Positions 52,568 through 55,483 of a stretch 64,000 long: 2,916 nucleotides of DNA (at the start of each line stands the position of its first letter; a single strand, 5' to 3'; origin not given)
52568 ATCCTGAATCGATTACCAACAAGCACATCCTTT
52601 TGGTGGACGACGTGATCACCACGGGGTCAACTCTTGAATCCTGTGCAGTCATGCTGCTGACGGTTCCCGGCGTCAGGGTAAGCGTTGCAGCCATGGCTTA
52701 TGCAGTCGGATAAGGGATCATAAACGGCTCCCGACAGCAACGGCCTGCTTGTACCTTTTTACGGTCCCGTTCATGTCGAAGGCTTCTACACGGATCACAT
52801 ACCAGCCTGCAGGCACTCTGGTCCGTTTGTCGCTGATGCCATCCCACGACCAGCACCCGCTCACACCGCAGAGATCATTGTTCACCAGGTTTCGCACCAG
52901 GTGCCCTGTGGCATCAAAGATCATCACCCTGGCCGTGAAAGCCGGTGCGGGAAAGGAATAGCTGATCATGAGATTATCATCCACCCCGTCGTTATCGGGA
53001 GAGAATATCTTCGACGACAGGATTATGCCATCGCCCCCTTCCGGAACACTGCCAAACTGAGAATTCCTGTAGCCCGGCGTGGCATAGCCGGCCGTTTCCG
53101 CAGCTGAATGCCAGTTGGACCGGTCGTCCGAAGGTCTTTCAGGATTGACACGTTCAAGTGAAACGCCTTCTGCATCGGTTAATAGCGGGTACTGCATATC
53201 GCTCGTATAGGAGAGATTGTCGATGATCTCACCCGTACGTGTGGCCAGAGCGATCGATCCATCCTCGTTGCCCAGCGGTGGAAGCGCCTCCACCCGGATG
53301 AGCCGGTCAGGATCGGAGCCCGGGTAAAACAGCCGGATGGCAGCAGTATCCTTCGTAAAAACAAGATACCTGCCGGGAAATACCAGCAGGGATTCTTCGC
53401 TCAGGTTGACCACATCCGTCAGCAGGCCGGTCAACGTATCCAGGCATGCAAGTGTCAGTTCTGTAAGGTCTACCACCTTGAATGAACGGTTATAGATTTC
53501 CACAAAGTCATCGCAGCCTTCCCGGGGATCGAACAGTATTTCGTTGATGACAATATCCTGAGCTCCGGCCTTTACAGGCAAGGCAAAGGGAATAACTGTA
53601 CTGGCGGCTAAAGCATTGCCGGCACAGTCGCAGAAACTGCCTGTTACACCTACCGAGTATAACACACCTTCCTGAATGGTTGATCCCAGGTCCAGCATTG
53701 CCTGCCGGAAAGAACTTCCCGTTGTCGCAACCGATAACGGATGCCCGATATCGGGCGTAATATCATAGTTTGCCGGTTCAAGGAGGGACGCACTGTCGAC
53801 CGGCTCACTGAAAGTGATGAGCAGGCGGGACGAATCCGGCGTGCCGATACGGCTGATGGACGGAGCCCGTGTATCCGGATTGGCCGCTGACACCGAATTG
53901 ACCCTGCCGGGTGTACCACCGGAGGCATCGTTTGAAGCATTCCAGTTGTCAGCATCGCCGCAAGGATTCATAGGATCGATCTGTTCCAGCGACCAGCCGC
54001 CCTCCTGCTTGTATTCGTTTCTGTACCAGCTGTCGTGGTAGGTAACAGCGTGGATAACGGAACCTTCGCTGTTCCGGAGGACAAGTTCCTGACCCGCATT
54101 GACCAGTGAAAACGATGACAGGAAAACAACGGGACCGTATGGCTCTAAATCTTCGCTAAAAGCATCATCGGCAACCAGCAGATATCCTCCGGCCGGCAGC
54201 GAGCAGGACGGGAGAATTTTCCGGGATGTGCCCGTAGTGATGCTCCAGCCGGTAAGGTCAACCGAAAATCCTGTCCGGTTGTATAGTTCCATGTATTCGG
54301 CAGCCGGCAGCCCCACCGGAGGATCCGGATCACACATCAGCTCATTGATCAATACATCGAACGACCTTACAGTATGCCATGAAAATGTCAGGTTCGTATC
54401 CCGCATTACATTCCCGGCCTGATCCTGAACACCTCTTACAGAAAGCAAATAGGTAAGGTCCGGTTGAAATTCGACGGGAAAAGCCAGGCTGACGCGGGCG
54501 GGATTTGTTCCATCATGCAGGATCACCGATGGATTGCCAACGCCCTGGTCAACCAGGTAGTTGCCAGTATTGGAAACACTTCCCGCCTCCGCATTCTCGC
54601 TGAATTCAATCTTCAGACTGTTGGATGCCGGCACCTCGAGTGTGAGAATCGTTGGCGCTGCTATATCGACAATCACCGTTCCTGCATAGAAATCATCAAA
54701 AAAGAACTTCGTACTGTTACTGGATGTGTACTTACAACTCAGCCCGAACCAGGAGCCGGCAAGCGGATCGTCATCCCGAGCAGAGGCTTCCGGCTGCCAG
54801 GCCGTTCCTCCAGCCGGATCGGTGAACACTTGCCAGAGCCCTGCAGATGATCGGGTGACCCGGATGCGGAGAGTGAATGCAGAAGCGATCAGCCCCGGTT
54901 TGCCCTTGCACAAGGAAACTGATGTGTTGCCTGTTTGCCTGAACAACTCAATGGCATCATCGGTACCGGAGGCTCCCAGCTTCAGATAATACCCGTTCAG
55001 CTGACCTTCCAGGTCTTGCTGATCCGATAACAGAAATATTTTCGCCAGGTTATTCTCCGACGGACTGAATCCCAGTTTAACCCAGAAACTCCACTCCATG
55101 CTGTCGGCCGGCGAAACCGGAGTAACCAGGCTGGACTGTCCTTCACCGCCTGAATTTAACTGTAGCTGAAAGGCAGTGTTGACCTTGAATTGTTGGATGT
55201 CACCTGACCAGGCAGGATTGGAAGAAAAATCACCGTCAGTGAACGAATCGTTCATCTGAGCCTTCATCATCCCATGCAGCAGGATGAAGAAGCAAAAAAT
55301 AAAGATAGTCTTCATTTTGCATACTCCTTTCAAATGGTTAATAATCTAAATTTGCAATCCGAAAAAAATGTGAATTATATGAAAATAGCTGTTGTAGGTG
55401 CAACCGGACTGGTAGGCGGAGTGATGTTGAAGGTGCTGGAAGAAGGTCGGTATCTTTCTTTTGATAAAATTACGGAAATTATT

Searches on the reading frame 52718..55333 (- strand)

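Call 59: search_protein_families(library=pfam, proteins=[window:52718-55333:-], max_evalue=0.00001)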
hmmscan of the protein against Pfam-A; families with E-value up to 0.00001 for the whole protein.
window:52718-55333:- (871 aa): 3 families
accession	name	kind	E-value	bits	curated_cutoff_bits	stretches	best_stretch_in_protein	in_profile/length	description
PF00932.25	LTD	-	3.9e-23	82.3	34.3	2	326-433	7-108/109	Lamin Tail Domain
PF13205.12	Big_5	-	9.5e-14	52.4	23.6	0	497-583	18-103/105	Bacterial Ig-like domain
PF13585.12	CHU_C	-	7.8e-07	29.6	27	1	774-854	4-73/86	CHU_C Type IX secretion signal domain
